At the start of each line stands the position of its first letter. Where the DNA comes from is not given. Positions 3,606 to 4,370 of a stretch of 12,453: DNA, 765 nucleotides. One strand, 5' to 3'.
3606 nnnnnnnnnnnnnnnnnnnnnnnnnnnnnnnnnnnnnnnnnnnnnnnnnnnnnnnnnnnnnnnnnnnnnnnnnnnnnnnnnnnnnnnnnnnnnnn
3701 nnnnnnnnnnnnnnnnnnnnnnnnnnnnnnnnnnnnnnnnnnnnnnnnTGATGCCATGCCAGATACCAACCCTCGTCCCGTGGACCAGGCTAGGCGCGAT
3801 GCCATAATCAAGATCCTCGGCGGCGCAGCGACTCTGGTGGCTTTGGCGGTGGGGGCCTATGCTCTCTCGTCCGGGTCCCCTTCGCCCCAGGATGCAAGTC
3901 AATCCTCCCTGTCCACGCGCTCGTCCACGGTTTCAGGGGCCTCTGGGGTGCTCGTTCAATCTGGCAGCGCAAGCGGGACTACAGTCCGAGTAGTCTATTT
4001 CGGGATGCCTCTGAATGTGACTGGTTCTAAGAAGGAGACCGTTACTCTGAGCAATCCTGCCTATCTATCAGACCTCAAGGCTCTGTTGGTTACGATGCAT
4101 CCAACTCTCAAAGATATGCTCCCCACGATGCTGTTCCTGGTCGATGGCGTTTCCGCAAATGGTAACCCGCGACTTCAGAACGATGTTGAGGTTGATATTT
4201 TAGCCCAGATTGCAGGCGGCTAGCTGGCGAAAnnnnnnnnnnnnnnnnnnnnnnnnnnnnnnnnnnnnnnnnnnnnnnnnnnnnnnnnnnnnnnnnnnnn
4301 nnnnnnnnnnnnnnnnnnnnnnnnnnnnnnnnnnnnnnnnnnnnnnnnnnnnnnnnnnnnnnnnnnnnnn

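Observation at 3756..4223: Apparently exported or membrane-anchored MoaD/ThiS/SAMP-like ubiquitin-fold protein with a free C-terminal Gly-Gly, coupled to the nirK-like gene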

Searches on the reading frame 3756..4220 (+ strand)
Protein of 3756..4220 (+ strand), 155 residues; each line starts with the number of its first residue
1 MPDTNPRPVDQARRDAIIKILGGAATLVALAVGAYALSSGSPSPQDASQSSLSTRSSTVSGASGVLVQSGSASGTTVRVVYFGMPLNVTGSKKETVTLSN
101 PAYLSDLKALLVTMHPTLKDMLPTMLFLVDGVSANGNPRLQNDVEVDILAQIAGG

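Call 3: search_protein_families(library=pfam, proteins=[window:3756-4220:+], max_evalue=1)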
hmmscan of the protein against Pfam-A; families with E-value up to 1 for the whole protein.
window:3756-4220:+ (155 aa): 2 families
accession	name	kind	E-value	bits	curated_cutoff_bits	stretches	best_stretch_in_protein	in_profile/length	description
PF02597.26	ThiS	-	0.0063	17.5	22.5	1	79-155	1-76/76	ThiS family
PF04588.18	HIG_1_N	-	0.034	14.8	22.4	1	19-43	5-29/52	Hypoxia induced protein conserved region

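Call 4: search_protein_families(library=ncbifam, proteins=[window:3756-4220:+], max_evalue=1)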
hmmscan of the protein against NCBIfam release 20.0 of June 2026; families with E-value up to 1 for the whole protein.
window:3756-4220:+ (155 aa): 3 families
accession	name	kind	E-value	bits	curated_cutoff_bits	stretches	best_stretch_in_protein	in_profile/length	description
NF052375.1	antisigma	equivalog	0.019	14.9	100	1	6-80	74-142/217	anti-sigma factor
NF038083.1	CU044_5270_fam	subfamily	0.11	12.3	100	1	12-66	27-79/284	CU044_5270 family protein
TIGR01682.1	moaD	equivalog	0.13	13.1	66.15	1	77-155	1-80/80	molybdopterin converting factor subunit 1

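Call 5: find_homologous_proteins(query=window:3756-4220:+, max_evalue=0.001)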
Query window:3756-4220:+ (155 aa): 42 proteins with E <= 0.001 among 297 candidates.
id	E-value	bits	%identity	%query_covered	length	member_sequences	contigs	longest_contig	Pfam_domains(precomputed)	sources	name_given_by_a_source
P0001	1.1e-89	316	99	100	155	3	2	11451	-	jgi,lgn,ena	-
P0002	5.9e-89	313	99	100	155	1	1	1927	-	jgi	-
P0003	1.4e-74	267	85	100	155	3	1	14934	-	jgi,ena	-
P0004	5.7e-74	265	84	100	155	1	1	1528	-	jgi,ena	-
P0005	3.0e-73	262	82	100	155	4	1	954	-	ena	-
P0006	1.4e-71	257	82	100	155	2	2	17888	-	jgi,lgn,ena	-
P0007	2.9e-70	253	82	100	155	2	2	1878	-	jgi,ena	-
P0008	1.7e-67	244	77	100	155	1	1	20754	-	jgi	jgi:molybdopterin converting factor small subunit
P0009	4.4e-67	242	76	100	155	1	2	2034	-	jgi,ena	-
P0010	7.0e-64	232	74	100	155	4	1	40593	-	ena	-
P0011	2.7e-63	230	74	100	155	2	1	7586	-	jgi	jgi:sulfur-carrier protein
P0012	4.4e-63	229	74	100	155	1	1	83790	-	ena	-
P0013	3.9e-61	223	72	97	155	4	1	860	-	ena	-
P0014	4.4e-61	223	72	97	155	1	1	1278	-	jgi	-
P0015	1.1e-60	222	72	100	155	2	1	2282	-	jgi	-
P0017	1.6e-59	218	72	100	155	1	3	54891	-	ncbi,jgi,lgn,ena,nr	ncbi:MAG TPA: hypothetical protein VEI80_00185 [Candidatus Acidoferrales bacterium]|nr:hypothetical 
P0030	7.4e-47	177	62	100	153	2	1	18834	-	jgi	-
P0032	7.1e-42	161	57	95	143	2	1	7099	-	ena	-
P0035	4.1e-36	142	70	67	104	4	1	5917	-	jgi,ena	-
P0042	1.3e-24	105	48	88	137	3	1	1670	PF02597.27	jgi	-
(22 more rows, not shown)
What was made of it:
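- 3756..4223 (+): Complete ORF (155 aa plus stop) of the Tat-signal MoaD-like beta-grasp protein. 42 close homologues (call 5).
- Some database homologues are called short (call 5).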

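Call 6: search_solved_structures(query=window:3756-4220:+, max_evalue=10, show_alignments=3)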
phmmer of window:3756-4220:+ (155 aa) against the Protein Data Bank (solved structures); distinct sequences matched with E-value up to 10: 8.
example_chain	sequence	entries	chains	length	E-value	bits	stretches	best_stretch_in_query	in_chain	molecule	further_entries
5mpo_A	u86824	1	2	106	0.036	17.4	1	75-131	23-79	Molybdopterin synthase sulfur carrier subunit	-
6jbz_B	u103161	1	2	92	0.21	14.9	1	69-155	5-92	MoaD/ThiS family protein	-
6jc0_C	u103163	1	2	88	0.43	13.9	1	74-155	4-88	Putative molybdenum cofactor biosynthesis protein D2 (MoaD2) / thiamine S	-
7zw1_B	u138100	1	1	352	0.46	13.8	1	28-98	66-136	Rod outer segment membrane protein 1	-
9tpe_B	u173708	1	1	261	0.93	12.8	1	14-79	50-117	Lectin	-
9tpf_B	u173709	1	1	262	0.93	12.8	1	14-79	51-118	Lectin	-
1o8p_A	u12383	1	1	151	1.9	11.8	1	50-108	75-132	PUTATUVE ENDO-XYLANASE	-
1nae_A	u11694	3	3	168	2.4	11.4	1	49-108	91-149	putative xylanase | PUTATIVE ENDO-XYLANASE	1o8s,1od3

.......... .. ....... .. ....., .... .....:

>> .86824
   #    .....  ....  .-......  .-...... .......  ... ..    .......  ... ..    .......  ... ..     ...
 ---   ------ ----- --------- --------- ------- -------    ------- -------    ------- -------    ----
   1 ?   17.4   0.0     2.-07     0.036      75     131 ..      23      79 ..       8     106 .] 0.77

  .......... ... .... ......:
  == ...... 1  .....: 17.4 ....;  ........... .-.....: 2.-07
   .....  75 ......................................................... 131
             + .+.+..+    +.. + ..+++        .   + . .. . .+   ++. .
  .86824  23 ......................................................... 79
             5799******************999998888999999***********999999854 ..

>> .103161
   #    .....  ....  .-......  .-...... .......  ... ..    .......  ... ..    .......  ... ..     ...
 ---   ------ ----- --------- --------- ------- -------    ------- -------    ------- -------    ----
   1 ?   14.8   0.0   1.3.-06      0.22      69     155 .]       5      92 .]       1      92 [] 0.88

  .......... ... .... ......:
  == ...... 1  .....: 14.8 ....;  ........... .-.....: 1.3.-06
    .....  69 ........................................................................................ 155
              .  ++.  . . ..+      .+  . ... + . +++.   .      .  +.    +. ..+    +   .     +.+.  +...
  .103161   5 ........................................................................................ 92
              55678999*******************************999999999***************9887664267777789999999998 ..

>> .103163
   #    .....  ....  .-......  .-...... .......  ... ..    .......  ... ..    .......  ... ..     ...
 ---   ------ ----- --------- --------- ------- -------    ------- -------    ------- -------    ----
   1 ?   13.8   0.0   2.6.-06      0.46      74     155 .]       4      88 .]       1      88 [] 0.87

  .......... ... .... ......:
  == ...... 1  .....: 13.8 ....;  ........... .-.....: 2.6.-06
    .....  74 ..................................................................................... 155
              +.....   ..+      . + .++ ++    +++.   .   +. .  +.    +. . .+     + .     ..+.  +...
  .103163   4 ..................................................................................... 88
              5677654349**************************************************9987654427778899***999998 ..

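Call 9: find_encoding_contigs(protein=P0012, flank=10000, max_places=2)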
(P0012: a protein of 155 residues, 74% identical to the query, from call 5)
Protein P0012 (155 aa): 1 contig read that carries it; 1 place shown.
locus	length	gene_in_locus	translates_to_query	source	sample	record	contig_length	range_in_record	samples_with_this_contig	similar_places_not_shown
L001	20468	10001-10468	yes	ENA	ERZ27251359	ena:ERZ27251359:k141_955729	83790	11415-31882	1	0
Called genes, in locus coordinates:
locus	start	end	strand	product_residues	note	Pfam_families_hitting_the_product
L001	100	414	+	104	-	PF00296:Bac_luciferase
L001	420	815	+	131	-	-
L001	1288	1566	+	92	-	PF05163:DinB (weak)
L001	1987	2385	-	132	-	-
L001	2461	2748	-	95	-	-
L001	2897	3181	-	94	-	-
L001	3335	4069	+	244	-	-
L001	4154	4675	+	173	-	-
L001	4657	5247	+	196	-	-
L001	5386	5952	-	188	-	-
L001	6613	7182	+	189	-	-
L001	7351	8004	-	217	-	PF04967:HTH_10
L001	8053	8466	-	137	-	PF01814:Hemerythrin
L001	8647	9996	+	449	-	PF07731:Cu-oxidase_2 (weak), PF07732:Cu-oxidase_3, PF13473:Cupredoxin_1, PF00127:Copper-bind (weak)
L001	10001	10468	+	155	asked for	-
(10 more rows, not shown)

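Call 10: find_encoding_contigs(protein=P0030, flank=8000, max_places=2)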
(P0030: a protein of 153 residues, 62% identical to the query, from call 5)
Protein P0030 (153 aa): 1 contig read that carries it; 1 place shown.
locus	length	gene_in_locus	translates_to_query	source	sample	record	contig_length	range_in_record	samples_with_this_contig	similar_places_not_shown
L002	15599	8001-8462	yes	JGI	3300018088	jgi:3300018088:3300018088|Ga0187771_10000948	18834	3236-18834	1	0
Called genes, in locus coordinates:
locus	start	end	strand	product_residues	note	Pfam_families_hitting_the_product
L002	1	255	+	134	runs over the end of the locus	PF01155:HypA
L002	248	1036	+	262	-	PF02374:ArsA_ATPase (weak), PF10609:ParA, PF13614:AAA_31 (weak), PF01656:CbiA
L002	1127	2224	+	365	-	PF01058:Oxidored_q6, PF14720:NiFe_hyd_SSU_C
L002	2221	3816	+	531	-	PF00374:NiFeSe_Hases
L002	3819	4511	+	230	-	PF01292:Ni_hydr_CYTB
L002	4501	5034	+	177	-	PF01750:HycI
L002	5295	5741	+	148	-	PF13474:SnoaL_3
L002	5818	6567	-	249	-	PF04967:HTH_10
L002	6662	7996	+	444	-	PF07732:Cu-oxidase_3, PF07731:Cu-oxidase_2 (weak), PF13473:Cupredoxin_1, PF00127:Copper-bind (weak)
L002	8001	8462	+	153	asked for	-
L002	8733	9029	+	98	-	PF01253:SUI1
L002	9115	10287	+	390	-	PF00146:NADHdh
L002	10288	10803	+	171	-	PF12797:Fer4_2 (faint), PF12800:Fer4_4 (faint), PF12838:Fer4_7, PF13187:Fer4_9 (weak), PF13237:Fer4_10 (faint), PF13484:Fer4_16 (faint), PF14697:Fer4_21 (weak), PF00037:Fer4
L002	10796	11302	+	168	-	PF00499:Oxidored_q3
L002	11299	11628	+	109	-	PF00420:Oxidored_q2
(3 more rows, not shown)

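Call 11: find_encoding_contigs(protein=P0032, flank=8000, max_places=2)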
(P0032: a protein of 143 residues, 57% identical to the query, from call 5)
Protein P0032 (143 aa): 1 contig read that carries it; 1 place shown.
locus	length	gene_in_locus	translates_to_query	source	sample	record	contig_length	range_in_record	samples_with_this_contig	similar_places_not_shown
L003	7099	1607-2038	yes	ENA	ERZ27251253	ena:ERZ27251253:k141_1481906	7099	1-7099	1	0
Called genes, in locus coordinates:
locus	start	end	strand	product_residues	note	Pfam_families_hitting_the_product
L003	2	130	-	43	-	?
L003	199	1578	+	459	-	PF07731:Cu-oxidase_2 (weak), PF07732:Cu-oxidase_3, PF13473:Cupredoxin_1, PF00127:Copper-bind (weak)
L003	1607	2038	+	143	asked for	-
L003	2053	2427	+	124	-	PF07883:Cupin_2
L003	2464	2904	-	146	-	PF15956:DUF4760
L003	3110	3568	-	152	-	PF24463:DUF7577 (faint)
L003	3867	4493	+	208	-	PF01865:PhoU_div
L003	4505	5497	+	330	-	PF01384:PHO4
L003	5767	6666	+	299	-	PF01384:PHO4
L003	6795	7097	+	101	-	?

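Call 12: find_encoding_contigs(protein=P0017, flank=8000, max_places=2)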
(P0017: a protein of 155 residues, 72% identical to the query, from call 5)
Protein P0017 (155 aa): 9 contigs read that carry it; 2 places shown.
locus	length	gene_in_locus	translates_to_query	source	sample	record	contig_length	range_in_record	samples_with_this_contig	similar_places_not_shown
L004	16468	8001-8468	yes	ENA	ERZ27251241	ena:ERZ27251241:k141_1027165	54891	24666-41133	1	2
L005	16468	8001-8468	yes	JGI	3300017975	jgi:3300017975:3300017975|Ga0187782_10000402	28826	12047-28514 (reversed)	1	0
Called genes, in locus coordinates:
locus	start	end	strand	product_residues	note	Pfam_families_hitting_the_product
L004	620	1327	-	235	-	PF03477:ATP-cone, PF07366:SnoaL, PF12680:SnoaL_2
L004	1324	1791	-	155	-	-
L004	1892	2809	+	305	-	PF08279:HTH_11 (faint), PF12840:HTH_20 (faint), PF13545:HTH_Crp_2 (faint), PF22451:NirdL-like_HTH (faint), PF25213:HVO_A0261_N (faint), PF13412:HTH_24, PF13404:HTH_AsnC-type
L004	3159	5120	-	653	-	PF00211:Guanylate_cyc, PF13181:TPR_8 (faint), PF13432:TPR_16 (faint), PF21033:RMD1-3 (faint), PF00515:TPR_1 (faint), PF07719:TPR_2 (faint), PF13414:TPR_11 (faint), PF13424:TPR_12 (faint), +3 more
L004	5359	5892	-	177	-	PF04967:HTH_10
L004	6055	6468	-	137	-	PF01814:Hemerythrin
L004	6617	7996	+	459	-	PF07731:Cu-oxidase_2 (weak), PF07732:Cu-oxidase_3, PF13473:Cupredoxin_1, PF00127:Copper-bind (weak)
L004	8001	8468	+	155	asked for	-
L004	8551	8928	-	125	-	PF12840:HTH_20, PF01022:HTH_5, PF12802:MarR_2 (weak), PF13518:HTH_28 (weak)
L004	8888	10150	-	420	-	PF07992:Pyr_redox_2, PF21706:FCSD_central (faint)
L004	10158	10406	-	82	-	PF01206:TusA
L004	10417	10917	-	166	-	PF13686:DrsE_2, PF02635:DsrE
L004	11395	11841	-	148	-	PF01814:Hemerythrin (faint)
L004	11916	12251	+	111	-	-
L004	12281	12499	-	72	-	PF07883:Cupin_2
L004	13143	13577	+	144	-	PF07366:SnoaL, PF13474:SnoaL_3 (weak), PF12680:SnoaL_2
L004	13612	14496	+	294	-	PF00561:Abhydrolase_1, PF12697:Abhydrolase_6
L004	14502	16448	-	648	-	PF00211:Guanylate_cyc, PF13424:TPR_12 (faint), PF00515:TPR_1 (faint), PF07719:TPR_2 (faint), PF13181:TPR_8 (faint), PF13414:TPR_11 (faint), PF13428:TPR_14 (faint), PF13432:TPR_16 (faint), +3 more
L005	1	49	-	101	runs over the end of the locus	PF01938:TRAM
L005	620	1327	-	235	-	PF03477:ATP-cone, PF07366:SnoaL, PF12680:SnoaL_2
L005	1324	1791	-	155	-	-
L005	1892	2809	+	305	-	PF08279:HTH_11 (faint), PF12840:HTH_20 (faint), PF13545:HTH_Crp_2 (faint), PF22451:NirdL-like_HTH (faint), PF25213:HVO_A0261_N (faint), PF13412:HTH_24, PF13404:HTH_AsnC-type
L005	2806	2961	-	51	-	-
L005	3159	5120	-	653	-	PF00211:Guanylate_cyc, PF13181:TPR_8 (faint), PF13432:TPR_16 (faint), PF21033:RMD1-3 (faint), PF00515:TPR_1 (faint), PF07719:TPR_2 (faint), PF13414:TPR_11 (faint), PF13424:TPR_12 (faint), +3 more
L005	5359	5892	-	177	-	PF04967:HTH_10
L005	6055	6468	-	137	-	PF01814:Hemerythrin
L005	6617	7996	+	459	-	PF07731:Cu-oxidase_2 (weak), PF07732:Cu-oxidase_3, PF13473:Cupredoxin_1, PF00127:Copper-bind (weak)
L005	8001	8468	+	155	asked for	-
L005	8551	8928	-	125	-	PF12840:HTH_20, PF01022:HTH_5, PF12802:MarR_2 (weak), PF13518:HTH_28 (weak)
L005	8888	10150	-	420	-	PF07992:Pyr_redox_2, PF21706:FCSD_central (faint)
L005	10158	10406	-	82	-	PF01206:TusA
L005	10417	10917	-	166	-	PF13686:DrsE_2, PF02635:DsrE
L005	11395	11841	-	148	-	PF01814:Hemerythrin (faint)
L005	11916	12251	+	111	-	-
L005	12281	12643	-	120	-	PF07883:Cupin_2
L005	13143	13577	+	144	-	PF07366:SnoaL, PF13474:SnoaL_3 (weak), PF12680:SnoaL_2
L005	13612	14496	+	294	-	PF00561:Abhydrolase_1, PF12697:Abhydrolase_6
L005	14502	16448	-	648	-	PF00211:Guanylate_cyc, PF13424:TPR_12 (faint), PF00515:TPR_1 (faint), PF07719:TPR_2 (faint), PF13181:TPR_8 (faint), PF13414:TPR_11 (faint), PF13428:TPR_14 (faint), PF13432:TPR_16 (faint), +3 more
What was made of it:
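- The ATG lies 4 nt after the NirK stop in several loci (calls 9, 10, 12).
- Tried and rejected: Sulfur-relay neighbours: TusA, DsrE and an SQR-like gene occur in only one locus pair, L004/L005 (call 12).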

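Call 13: predict_structure(alignment_id=A1)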
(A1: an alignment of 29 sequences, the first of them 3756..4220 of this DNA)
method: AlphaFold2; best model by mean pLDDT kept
length: 155 residues; sequences in the alignment: 29
mean_pLDDT: 66.3   pTM: 0.49
mean pLDDT of the five models: 66.3, 65.6, 64.9, 64.8, 62.5
residues with pLDDT >= 90: 47; 70-90: 33; 50-70: 9; < 50: 66
segments of 3 or more residues with pLDDT < 50: 1-6, 15-71
pLDDT, mean of each block of 10 residues (from residue 1): 48 47 40 41 35 33 38 82 86 91 93 90 90 90 93 58
secondary structure, 60 per line:
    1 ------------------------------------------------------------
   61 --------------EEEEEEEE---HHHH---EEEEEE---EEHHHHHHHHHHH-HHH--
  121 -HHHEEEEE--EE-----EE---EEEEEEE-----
elements in order: E75-82 H86-89 E93-98 H104-114 E125-129 E144-150
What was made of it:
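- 3864..3977 (+): Ser/Thr/Ala/Gly-rich linker (residues 37-74). Low pLDDT (call 13).
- On MoaD/ThiS superfamily (PF02597; TIGR01687 moaD_arch): AF2 pLDDT ~90 over residues 75-150 (call 13).
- Checked: AF2 gives pLDDT ~90 for residues 75-150 (call 13).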

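Call 15: fold_search(model_id=the predicted structure, library=pdb)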
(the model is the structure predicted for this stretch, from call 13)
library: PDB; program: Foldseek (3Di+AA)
matches with E <= 10: 569; with E <= 0.001: 12
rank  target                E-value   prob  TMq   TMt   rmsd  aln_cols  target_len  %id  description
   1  6jbz_B                7.1e-06  1.00  0.49  0.87   1.9        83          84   29  Structural analysis of molybdopterin synthases from two mycobacteria pathogens (released 2019-02-13)
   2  6jc0_A                7.1e-06  1.00  0.48  0.84   2.2        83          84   25  Structural analysis of molybdopterin synthases from two mycobacteria pathogens (released 2019-02-13)
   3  5mpo_B                1.1e-05  1.00  0.46  0.80   2.6        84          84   26  Crystal structure of human molybdopterin synthase complex (released 2016-12-28)
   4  5mpo_A                1.6e-05  1.00  0.46  0.81   2.4        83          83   25  Crystal structure of human molybdopterin synthase complex (released 2016-12-28)
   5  3po0                  3.2e-05  1.00  0.47  0.78   2.1        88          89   20  Crystal structure of SAMP1 from Haloferax volcanii (released 2011-03-30)
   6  4hro_B                5.7e-05  1.00  0.47  0.79   1.8        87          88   20  Crystal structure of H. volcanii small archaeal modifier protein 1 (released 2013-10-30)
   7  4hro_A                1.2e-04  1.00  0.47  0.80   1.9        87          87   20  Crystal structure of H. volcanii small archaeal modifier protein 1 (released 2013-10-30)
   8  1vjk                  1.5e-04  1.00  0.46  0.80   2.8        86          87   20  Putative molybdopterin converting factor, subunit 1 from Pyrococcus furiosus, Pfu-562899-001 (released 2004-08-10)
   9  2l52_MODEL_1_A        2.6e-04  1.00  0.46  0.70   2.3       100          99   17  Solution structure of the small archaeal modifier protein 1 (SAMP1) from Methanosarcina acetivorans (released 2011-02-09)
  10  2m19_MODEL_1_A        3.8e-04  1.00  0.47  0.67   2.7        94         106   19  Solution structure of the Haloferax volcanii HVO 2177 protein (released 2013-08-07)
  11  1wgk_MODEL_1_A        4.3e-04  1.00  0.45  0.59   5.6       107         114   20  Solution Structure of Mouse Hypothetical Protein 2900073H19RIK (released 2004-11-28)
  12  3rpf_C                4.6e-04  1.00  0.40  0.78   2.8        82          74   20  Protein-protein complex of subunit 1 and 2 of Molybdopterin-converting factor from Helicobacter pylori 26695 (released 2011-06-29)
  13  1nvi_D                1.1e-03  1.00  0.43  0.76   3.0        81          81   18  Orthorhombic Crystal Form of Molybdopterin Synthase (released 2003-05-06)
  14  1fm0_D                1.3e-03  1.00  0.43  0.76   3.1        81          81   16  MOLYBDOPTERIN SYNTHASE (MOAD/MOAE) (released 2001-01-17)
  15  7q5n_G                1.3e-03  1.00  0.44  0.64   3.4       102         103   12  Crystal structure of Chaetomium thermophilum Ahp1-Urm1 complex (released 2022-08-24)
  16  7q5n_H                1.4e-03  1.00  0.46  0.65   2.9       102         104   12  Crystal structure of Chaetomium thermophilum Ahp1-Urm1 complex (released 2022-08-24)
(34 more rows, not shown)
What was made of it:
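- On MoaD/ThiS superfamily (PF02597; TIGR01687 moaD_arch): Foldseek hits: MoaD2 E 7e-6 TM 0.87, SAMP1 TM 0.78, E. coli MoaD TM 0.76 (call 15).
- On Periplasmic Cu(I) metallochaperones (PCuAC/AccA, CusF, CopC types): The fold is a MoaD-type beta-grasp (call 15).
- Checked: Foldseek top hits are MoaD2 6jbz_B (E 7e-6, TM 0.87), human MOCS2A, and SAMP1 3po0 (TM 0.78) (call 15).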

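Call 18: find_related_loci(query=A1, collection=genome_contigs, flank=10000)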
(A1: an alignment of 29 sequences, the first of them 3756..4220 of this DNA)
Query A1 (155 aa) in genome_contigs; peptide patterns used: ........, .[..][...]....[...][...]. (x = any residue, [..] = any of these).
25 stretches matched a pattern; 2 encode a relative of the query (tblastn E <= 1e-3); 2 distinct loci.
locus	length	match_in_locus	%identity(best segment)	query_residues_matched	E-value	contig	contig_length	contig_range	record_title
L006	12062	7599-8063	73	1-155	9e-61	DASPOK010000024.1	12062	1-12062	MAG TPA_asm: Nitrososphaerales archaeon isolate SMAG_U12145 k141_1260984, whole genome shotgun sequence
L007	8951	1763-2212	57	7-155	1e-43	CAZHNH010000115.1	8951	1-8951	MAG TPA_asm: uncultured Nitrosopumilales archaeon isolate SRP140028_co1_624 genome assembly, contig: k141_2320688, whole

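Call 59: find_encoding_contigs(protein=P0035, flank=3000, max_places=1)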
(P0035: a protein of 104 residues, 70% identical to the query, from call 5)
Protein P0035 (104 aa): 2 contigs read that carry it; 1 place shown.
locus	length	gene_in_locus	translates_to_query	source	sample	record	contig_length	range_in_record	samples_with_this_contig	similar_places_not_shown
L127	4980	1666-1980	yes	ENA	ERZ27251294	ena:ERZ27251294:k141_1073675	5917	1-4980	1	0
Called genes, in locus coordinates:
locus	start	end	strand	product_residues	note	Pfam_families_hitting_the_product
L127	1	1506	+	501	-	?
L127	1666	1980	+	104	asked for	-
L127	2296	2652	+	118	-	PF00903:Glyoxalase, PF12681:Glyoxalase_2, PF13669:Glyoxalase_4 (faint), PF18029:Glyoxalase_6 (weak), PF22677:Ble-like_N (faint)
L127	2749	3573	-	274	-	PF02830:V4R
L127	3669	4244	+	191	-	-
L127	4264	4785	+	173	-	PF13298:LigD_N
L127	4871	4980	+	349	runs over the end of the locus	?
